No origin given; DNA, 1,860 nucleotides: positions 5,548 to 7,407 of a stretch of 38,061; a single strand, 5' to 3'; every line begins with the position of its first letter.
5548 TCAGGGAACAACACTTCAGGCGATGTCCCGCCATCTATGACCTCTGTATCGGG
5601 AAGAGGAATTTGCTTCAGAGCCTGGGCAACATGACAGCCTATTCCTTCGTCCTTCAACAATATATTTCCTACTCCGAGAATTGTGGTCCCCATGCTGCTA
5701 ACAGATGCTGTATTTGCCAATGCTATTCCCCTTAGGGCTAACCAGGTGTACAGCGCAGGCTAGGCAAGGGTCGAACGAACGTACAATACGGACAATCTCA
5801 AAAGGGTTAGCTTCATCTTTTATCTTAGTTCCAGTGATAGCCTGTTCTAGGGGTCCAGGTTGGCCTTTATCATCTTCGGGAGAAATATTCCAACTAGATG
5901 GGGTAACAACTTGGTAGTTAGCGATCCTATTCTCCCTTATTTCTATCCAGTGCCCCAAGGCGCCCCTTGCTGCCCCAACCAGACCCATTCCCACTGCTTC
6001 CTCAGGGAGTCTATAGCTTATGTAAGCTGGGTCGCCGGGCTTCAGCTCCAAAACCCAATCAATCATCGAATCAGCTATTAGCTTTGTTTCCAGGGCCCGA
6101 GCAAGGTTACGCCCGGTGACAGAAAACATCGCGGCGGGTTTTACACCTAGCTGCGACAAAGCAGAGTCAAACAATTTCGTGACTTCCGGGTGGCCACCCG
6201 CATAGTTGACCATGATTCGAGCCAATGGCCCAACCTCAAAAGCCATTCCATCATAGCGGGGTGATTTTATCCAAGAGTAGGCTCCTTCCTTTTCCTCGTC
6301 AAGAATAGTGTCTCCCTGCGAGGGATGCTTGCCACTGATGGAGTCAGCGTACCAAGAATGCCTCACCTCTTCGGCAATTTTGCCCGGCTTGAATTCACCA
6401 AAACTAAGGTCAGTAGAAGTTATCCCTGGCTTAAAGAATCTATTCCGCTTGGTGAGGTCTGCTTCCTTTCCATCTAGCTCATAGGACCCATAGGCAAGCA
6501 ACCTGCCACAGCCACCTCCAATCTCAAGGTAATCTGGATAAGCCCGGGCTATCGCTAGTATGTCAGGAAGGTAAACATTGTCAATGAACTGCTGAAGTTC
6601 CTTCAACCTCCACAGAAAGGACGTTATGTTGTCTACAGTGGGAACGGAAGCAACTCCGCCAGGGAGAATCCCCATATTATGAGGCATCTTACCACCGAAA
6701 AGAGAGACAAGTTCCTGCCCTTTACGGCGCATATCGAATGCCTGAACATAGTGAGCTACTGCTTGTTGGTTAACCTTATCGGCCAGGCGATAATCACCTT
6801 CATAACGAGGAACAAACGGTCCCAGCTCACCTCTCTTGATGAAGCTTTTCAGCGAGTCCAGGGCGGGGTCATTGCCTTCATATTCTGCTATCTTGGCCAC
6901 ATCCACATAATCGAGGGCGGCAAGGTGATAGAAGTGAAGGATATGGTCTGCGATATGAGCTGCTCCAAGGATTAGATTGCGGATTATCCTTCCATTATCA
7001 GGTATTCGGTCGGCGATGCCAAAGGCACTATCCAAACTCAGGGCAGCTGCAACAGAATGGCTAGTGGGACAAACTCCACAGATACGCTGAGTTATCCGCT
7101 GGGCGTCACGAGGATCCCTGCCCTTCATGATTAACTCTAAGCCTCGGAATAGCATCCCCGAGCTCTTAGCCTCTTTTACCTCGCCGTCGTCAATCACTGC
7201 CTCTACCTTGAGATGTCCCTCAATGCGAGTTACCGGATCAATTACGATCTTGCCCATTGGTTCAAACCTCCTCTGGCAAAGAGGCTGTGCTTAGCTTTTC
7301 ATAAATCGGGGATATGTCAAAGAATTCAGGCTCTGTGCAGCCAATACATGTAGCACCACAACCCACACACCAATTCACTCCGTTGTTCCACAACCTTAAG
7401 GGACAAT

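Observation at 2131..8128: Tat-less uptake-type [NiFe]-hydrogenase translationally coupled to a second MetV and followed by metV-metF-DUF3786: a candidate H2-linked methylene-THF reductase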

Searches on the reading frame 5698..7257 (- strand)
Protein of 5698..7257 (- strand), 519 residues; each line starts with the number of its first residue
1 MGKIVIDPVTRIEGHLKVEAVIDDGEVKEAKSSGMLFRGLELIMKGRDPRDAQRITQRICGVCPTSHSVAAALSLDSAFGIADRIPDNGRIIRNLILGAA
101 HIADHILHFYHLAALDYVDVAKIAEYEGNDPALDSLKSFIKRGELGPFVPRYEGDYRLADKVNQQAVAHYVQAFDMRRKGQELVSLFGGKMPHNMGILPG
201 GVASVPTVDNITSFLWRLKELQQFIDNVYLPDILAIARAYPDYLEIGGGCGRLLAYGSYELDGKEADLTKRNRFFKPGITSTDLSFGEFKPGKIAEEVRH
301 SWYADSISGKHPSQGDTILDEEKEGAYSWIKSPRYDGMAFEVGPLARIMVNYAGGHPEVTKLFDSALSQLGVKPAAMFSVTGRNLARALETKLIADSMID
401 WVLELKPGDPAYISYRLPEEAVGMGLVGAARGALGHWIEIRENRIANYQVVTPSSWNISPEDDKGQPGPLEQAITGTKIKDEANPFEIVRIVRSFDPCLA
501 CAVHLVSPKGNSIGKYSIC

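Call 4: search_protein_families(library=pfam, proteins=[window:5698-7257:-])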
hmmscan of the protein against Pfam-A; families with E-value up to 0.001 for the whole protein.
window:5698-7257:- (519 aa): 1 family
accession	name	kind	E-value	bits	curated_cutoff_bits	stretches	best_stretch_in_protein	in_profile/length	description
PF00374.24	NiFeSe_Hases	-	5.2e-152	507.8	25.8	2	134-504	115-508/508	Nickel-dependent hydrogenase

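Call 5: search_protein_families(library=ncbifam, proteins=[window:5698-7257:-])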
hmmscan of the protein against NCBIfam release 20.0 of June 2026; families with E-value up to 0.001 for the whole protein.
window:5698-7257:- (519 aa): 10 families
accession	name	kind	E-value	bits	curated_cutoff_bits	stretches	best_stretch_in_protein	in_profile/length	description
NF033181.1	NiFeSe_hydrog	equivalog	3.1e-209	696.1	600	1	1-515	1-506/507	nickel-dependent hydrogenase large subunit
NF045518.1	H2_NiFeSe_large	exception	4.7e-158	527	780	2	138-506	114-482/485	NiFeSe hydrogenase large subunit HysA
NF007778.0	PRK10467.1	equivalog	2.6e-106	356.2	969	2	135-515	154-563/567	hydrogenase 2 large subunit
NF007550.0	PRK10170.1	equivalog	7.7e-90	302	1101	2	135-511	169-589/597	Ni/Fe-hydrogenase large subunit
TIGR03295.1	frhA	equivalog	1.1e-34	120.1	392.5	2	3-349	4-275/412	coenzyme F420 hydrogenase subunit alpha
NF040828.1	sulfhyd_ShyA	equivalog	2e-33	115.9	700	2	4-118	3-116/415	NAD(P)-dependent hydrogenase/sulfhydrogenase 2 subunit alpha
NF041785.2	VhuA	equivalog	3.5e-29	101.6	800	1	1-118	1-117/418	F420-non-reducing hydrogenase Vhu subunit A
NF040832.1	sulfhyd_HydA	equivalog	2.2e-19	69.9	880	2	4-120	5-120/426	NADPH-dependent hydrogenase/sulfhydrogenase 1 subunit alpha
NF004739.1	PRK06075.1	equivalog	1.2e-05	24.2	360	1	13-111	13-110/384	NADH-quinone oxidoreductase subunit D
NF041786.2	VhuU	equivalog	0.00025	20.8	70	1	486-507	11-30/45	F420-non-reducing hydrogenase selenoprotein subunit VhuU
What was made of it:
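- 5698..7257 (-): [NiFe]-hydrogenase large subunit, 519 aa. It is the Cys type, with RICGVCP and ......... motifs and a 15-residue C-terminal extension. NF033181 scores 696 bits against a cut-off of 600; PF00374 E = 5e-152 (calls 4, 5).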

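Call 17: find_homologous_proteins(query=window:5698-7257:-, max_evalue=1e-20)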
Query window:5698-7257:- (519 aa): 8000 proteins with E <= 1e-20 among 8000 candidates; the best 120 are listed.
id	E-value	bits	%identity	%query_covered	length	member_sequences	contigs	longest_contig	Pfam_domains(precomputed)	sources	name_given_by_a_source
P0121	0.0e+0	1180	98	100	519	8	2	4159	PF00374.25,PF27537.1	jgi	-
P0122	0.0e+0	1115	93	100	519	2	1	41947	PF00374.25,PF27537.1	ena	-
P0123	0.0e+0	1105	91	100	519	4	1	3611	PF00374.25,PF27537.1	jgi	-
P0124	0.0e+0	1026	82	100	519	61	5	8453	PF00374.25,PF27537.1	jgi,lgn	jgi:hydrogenase large subunit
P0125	0.0e+0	1025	82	100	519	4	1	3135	PF00374.25,PF27537.1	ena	-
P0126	0.0e+0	1023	82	100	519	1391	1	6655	PF00374.25,PF27537.1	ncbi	-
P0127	0.0e+0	1022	83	100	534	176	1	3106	PF00374.25,PF27537.1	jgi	-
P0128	0.0e+0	1014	82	100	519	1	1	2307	PF00374.25,PF27537.1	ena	-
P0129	2.1e-298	1009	81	100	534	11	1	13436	PF00374.25,PF27537.1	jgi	jgi:hydrogenase large subunit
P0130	1.1e-297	1006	81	100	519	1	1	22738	PF00374.25,PF27537.1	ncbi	ncbi:MAG: nickel-dependent hydrogenase large subunit [Dehalococcoidia bacterium]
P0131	1.1e-297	1006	82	100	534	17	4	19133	PF00374.25,PF27537.1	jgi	jgi:hydrogenase large subunit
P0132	1.8e-297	1005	81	100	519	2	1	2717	PF00374.25,PF27537.1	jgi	-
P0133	2.4e-297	1005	81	100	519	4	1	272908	PF00374.25,PF27537.1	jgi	jgi:hydrogenase large subunit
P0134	6.0e-296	1000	80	100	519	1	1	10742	PF00374.25,PF27537.1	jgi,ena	-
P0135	1.2e-295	999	80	100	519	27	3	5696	PF00374.25,PF27537.1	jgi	jgi:hydrogenase large subunit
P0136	3.9e-295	998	81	100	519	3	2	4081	PF00374.25,PF27537.1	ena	-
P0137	5.7e-295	997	81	100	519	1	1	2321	PF00374.25,PF27537.1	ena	-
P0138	1.5e-294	996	80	100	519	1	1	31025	PF00374.25,PF27537.1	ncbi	-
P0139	5.6e-294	994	80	100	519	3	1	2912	PF00374.25,PF27537.1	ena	-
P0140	1.1e-293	993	80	100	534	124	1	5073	PF00374.25,PF27537.1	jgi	jgi:hydrogenase large subunit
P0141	1.9e-293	992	81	100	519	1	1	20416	PF00374.25,PF27537.1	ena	-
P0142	4.1e-293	991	80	100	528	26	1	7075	PF00374.25,PF27537.1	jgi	jgi:hydrogenase large subunit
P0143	4.9e-293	991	80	100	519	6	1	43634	PF00374.25,PF27537.1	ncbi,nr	ncbi:MAG: nickel-dependent hydrogenase large subunit [Dehalococcoidia bacterium]|nr:nickel-dependent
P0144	1.3e-292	989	80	100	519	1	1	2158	PF00374.25,PF27537.1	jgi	-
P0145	2.5e-292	988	78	100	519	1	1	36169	PF00374.25,PF27537.1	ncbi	-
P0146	7.3e-292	987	79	100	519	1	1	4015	PF00374.25,PF27537.1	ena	-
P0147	1.2e-291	986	79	100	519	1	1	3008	PF00374.25,PF27537.1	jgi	-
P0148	1.9e-291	986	79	100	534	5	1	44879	PF00374.25,PF27537.1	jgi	jgi:hydrogenase large subunit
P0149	2.6e-291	985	78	100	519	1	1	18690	PF00374.25,PF27537.1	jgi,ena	-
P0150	3.0e-291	985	78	100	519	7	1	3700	PF00374.25,PF27537.1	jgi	jgi:hydrogenase large subunit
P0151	5.0e-291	984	79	100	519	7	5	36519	PF00374.25,PF27537.1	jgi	-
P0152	6.5e-291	984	79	100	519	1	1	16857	PF00374.25,PF27537.1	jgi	-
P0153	1.1e-290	983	78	100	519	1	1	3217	PF00374.25,PF27537.1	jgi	-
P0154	1.2e-290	983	78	100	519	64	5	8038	PF00374.25,PF27537.1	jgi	jgi:hydrogenase large subunit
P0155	2.2e-290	982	78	100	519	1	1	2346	PF00374.25,PF27537.1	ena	-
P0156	2.3e-290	982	79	100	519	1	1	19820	PF00374.25,PF27537.1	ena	-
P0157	3.3e-290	981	80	100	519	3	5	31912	PF00374.25,PF27537.1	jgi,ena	-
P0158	4.1e-290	981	79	100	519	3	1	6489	PF00374.25,PF27537.1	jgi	jgi:hydrogenase large subunit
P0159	5.3e-290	981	79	100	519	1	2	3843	PF00374.25,PF27537.1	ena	-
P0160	5.3e-290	981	79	100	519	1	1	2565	PF00374.25,PF27537.1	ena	-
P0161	7.6e-290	980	79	100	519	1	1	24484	PF00374.25,PF27537.1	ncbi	-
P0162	8.9e-290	980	78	100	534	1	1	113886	PF00374.25,PF27537.1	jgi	jgi:hydrogenase large subunit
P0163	3.1e-289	978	80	100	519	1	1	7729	PF00374.25,PF27537.1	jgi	jgi:hydrogenase large subunit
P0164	4.2e-289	978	78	100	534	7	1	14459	PF00374.25,PF27537.1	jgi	-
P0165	4.3e-289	978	78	100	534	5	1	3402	PF00374.25,PF27537.1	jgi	jgi:hydrogenase large subunit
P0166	4.5e-289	978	78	100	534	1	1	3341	PF00374.25,PF27537.1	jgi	jgi:hydrogenase large subunit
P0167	6.9e-289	977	78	100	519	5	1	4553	PF00374.25,PF27537.1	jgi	-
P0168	9.6e-289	977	79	100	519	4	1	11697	PF00374.25,PF27537.1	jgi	-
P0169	1.0e-288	977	79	100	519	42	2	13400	PF00374.25,PF27537.1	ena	-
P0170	1.0e-288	977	80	100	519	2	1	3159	PF00374.25,PF27537.1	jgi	-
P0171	1.4e-288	976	79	100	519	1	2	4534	PF00374.25,PF27537.1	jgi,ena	-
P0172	2.6e-288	975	78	100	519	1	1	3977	PF00374.25,PF27537.1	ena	-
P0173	3.3e-288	975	79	100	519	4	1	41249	PF00374.25,PF27537.1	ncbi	-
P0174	5.4e-288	974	78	99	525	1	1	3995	PF00374.25,PF27537.1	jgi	jgi:hydrogenase large subunit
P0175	6.7e-288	974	78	100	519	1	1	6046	PF00374.25,PF27537.1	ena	-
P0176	7.1e-288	974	78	100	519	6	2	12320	PF00374.25,PF27537.1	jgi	-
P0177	7.6e-288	974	78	100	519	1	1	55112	PF00374.25,PF27537.1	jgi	-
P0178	1.0e-287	973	79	100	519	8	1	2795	PF00374.25,PF27537.1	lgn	-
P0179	3.3e-287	972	79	100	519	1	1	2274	PF00374.25,PF27537.1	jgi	-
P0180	5.3e-287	971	78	100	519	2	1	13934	PF00374.25,PF27537.1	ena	-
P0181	1.7e-286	969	78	100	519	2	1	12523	PF00374.25,PF27537.1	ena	-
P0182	8.1e-286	967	79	100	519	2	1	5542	PF00374.25,PF27537.1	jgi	jgi:hydrogenase large subunit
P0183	8.7e-286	967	77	100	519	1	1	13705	PF00374.25,PF27537.1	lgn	-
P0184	2.8e-285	965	77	100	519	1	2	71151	PF00374.25,PF27537.1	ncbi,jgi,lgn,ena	-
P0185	6.4e-285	964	78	100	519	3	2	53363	PF00374.25,PF27537.1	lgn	-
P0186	7.0e-284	961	78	100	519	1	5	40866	PF00374.25,PF27537.1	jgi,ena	-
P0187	7.9e-284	960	78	100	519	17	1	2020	PF00374.25,PF27537.1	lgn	-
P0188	1.5e-282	956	78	100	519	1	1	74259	PF00374.25,PF27537.1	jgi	jgi:hydrogenase large subunit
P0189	2.0e-282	956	78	100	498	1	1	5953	PF00374.25,PF27537.1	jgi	jgi:hydrogenase large subunit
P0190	1.9e-281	953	77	100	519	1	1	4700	PF00374.25,PF27537.1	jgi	jgi:hydrogenase large subunit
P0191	2.9e-281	952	78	100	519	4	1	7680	PF00374.25,PF27537.1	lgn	-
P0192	3.1e-279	945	76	100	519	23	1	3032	PF00374.25,PF27537.1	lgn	-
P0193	3.2e-279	945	76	100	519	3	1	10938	PF00374.25,PF27537.1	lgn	-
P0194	1.7e-278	943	77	100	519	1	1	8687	PF00374.25,PF27537.1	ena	-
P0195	1.4e-277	940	77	100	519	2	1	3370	PF00374.25,PF27537.1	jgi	-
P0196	1.7e-272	923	75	100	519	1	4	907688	PF00374.25,PF27537.1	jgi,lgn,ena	jgi:hydrogenase large subunit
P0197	1.2e-269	914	73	100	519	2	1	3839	PF00374.25,PF27537.1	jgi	-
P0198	1.5e-267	907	73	100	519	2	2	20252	PF00374.25,PF27537.1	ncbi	-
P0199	1.4e-266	904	73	100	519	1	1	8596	PF00374.25,PF27537.1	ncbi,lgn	-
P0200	2.6e-266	903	73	100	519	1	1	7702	PF00374.25,PF27537.1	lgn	-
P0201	5.9e-266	901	71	100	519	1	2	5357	PF00374.25,PF27537.1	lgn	-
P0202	6.6e-265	898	72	100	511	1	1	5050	PF00374.25,PF27537.1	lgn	-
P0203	3.0e-264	896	71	100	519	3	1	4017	PF00374.25,PF27537.1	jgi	jgi:hydrogenase large subunit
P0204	3.7e-264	896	72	100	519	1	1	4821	PF00374.25,PF27537.1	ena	-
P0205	5.1e-263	892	71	100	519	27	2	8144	PF00374.25,PF27537.1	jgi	-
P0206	1.5e-262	890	71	100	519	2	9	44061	PF00374.25,PF27537.1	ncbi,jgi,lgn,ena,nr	ncbi:MAG: nickel-dependent hydrogenase large subunit [Chloroflexi bacterium]|nr:nickel-dependent hyd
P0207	3.3e-262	889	70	100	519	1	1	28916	PF00374.25,PF27537.1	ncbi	ncbi:nickel-dependent hydrogenase large subunit [Chloroflexota bacterium]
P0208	6.2e-262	888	71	100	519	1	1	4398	PF00374.25,PF27537.1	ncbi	ncbi:nickel-dependent hydrogenase large subunit [Chloroflexota bacterium]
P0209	8.4e-262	888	71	100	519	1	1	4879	PF00374.25,PF27537.1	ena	-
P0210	1.2e-261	887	71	100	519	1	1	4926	PF00374.25,PF27537.1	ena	-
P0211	6.0e-261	885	70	100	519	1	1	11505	PF00374.25,PF27537.1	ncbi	-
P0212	7.9e-261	885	71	100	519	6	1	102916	PF00374.25,PF27537.1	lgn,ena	-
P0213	8.3e-261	884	70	100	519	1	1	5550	PF00374.25,PF27537.1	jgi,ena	-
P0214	9.0e-261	884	71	100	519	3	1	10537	PF00374.25,PF27537.1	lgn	-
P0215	1.2e-260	884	71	100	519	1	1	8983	PF00374.25,PF27537.1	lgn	-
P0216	1.3e-260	884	72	100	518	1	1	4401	PF00374.25,PF27537.1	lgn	-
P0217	1.4e-260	884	71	100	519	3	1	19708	PF00374.25,PF27537.1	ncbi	ncbi:nickel-dependent hydrogenase large subunit [Chloroflexota bacterium]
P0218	2.1e-260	883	77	92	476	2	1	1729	PF00374.25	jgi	-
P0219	5.6e-260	882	70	100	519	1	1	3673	PF00374.25,PF27537.1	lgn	-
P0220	6.2e-260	882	70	100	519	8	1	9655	PF00374.25,PF27537.1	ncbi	-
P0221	1.1e-259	881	69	100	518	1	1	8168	PF00374.25,PF27537.1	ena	-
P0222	1.4e-259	880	72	98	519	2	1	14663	PF00374.25,PF27537.1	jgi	jgi:hydrogenase large subunit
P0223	1.5e-259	880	70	100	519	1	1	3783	PF00374.25,PF27537.1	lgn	-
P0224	1.9e-259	880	70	100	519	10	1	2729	PF00374.25,PF27537.1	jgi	-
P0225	2.9e-259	879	72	98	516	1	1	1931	PF00374.25,PF27537.1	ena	-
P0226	3.7e-259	879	69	100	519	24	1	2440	PF00374.25,PF27537.1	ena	-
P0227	3.8e-259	879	71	100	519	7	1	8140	PF00374.25,PF27537.1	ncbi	-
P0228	5.1e-259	879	70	100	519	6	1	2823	PF00374.25,PF27537.1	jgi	-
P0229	5.1e-259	879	70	100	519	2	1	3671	PF00374.25,PF27537.1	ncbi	-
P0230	5.3e-259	878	70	100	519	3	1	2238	PF00374.25,PF27537.1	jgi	-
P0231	6.9e-259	878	69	100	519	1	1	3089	PF00374.25,PF27537.1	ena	-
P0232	9.1e-259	878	69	100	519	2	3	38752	PF00374.25,PF27537.1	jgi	-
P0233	9.7e-259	878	72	100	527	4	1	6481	PF00374.25,PF27537.1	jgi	jgi:hydrogenase large subunit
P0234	1.3e-258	877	71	100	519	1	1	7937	PF00374.25,PF27537.1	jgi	-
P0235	1.8e-258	877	71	100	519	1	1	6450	PF00374.25,PF27537.1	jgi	-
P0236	2.6e-258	876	71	100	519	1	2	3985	PF00374.25,PF27537.1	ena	-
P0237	3.4e-258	876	70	100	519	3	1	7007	PF00374.25,PF27537.1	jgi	-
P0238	5.0e-258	875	70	100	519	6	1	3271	PF00374.25,PF27537.1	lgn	-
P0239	5.6e-258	875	70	100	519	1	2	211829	PF00374.25,PF27537.1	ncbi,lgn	-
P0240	6.4e-258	875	71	100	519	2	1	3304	PF00374.25,PF27537.1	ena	-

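Call 18: find_encoding_contigs(protein=P0239, flank=10000, max_places=2)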
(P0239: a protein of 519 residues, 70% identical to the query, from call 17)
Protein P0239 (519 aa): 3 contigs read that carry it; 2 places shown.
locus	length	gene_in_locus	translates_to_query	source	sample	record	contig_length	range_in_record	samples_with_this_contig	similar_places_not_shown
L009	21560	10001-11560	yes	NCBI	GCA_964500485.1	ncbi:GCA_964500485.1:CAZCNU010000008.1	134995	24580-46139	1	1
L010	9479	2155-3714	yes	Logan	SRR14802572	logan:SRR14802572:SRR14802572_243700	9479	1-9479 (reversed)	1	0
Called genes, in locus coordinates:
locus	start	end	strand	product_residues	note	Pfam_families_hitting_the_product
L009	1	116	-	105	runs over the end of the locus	-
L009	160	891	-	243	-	PF02754:CCG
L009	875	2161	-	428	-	PF13187:Fer4_9 (faint), PF00037:Fer4 (faint), PF12837:Fer4_6 (faint), PF13183:Fer4_8 (weak), PF13237:Fer4_10 (faint)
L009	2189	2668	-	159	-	PF14697:Fer4_21 (faint), PF25160:LdpA_Fe-S-bd (faint), PF13247:Fer4_11, PF12838:Fer4_7, PF00037:Fer4 (weak), PF12797:Fer4_2 (weak), PF12837:Fer4_6 (weak), PF13237:Fer4_10 (weak), +2 more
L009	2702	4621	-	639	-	PF02730:AFOR_N, PF01314:AFOR_C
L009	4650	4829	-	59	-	PF13717:Zn_ribbon_4 (faint)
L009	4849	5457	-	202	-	PF00574:CLP_protease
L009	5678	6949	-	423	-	PF05697:Trigger_N, PF00254:FKBP_C (weak), PF05698:Trigger_C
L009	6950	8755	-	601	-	PF01336:tRNA_anti-codon, PF00152:tRNA-synt_2, PF02938:GAD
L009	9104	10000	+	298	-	PF01058:Oxidored_q6, PF14720:NiFe_hyd_SSU_C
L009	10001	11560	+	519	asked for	PF27537:HoxH, PF00374:NiFeSe_Hases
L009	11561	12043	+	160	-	PF01750:HycI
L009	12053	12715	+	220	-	PF12225:DUF5981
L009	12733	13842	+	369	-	PF00027:cNMP_binding, PF00512:HisKA, PF02518:HATPase_c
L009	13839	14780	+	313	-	PF02219:MTHFR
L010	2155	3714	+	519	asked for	PF27537:HoxH, PF00374:NiFeSe_Hases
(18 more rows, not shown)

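Call 19: find_encoding_contigs(protein=P0196, flank=10000, max_places=2)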
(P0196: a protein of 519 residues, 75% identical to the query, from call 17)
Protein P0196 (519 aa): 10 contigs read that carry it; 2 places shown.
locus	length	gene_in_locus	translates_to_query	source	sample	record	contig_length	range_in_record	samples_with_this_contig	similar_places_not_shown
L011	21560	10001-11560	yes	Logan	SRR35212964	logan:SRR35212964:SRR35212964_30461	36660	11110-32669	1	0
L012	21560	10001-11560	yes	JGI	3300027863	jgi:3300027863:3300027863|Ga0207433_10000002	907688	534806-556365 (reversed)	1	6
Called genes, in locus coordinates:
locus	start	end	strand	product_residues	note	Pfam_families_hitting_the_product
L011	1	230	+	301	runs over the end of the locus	PF03599:CdhD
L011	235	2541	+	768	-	PF13534:Fer4_17 (faint), PF03063:Prismane, PF25160:LdpA_Fe-S-bd (faint), PF13183:Fer4_8 (weak), PF13187:Fer4_9 (weak)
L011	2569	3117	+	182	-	PF02552:CO_dh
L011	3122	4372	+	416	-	PF03598:CdhC, PF19436:ACS_CODH_B_C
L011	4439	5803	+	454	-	PF04060:FeS, PF03599:CdhD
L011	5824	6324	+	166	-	PF01257:2Fe-2S_thioredx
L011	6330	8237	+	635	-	PF01512:Complex1_51K, PF10531:SLBB (weak), PF10589:NADH_4Fe-4S, PF13237:Fer4_10 (weak)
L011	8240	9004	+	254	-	PF00142:Fer4_NifH (faint), PF01656:CbiA, PF10609:ParA (faint), PF13614:AAA_31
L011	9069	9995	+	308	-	PF01058:Oxidored_q6, PF14720:NiFe_hyd_SSU_C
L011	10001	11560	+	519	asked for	PF27537:HoxH (weak), PF00374:NiFeSe_Hases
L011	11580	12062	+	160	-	PF01750:HycI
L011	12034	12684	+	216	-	PF12225:DUF5981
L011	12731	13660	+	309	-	PF02219:MTHFR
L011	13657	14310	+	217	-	PF12654:DUF3786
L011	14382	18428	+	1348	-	PF13510:Fer2_4, PF14691:Fer4_20, PF00070:Pyr_redox (weak), PF07992:Pyr_redox_2, PF13450:NAD_binding_8, PF04879:Molybdop_Fe4S4, PF00384:Molybdopterin, PF01568:Molydop_binding, +3 more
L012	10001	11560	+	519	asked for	PF27537:HoxH (weak), PF00374:NiFeSe_Hases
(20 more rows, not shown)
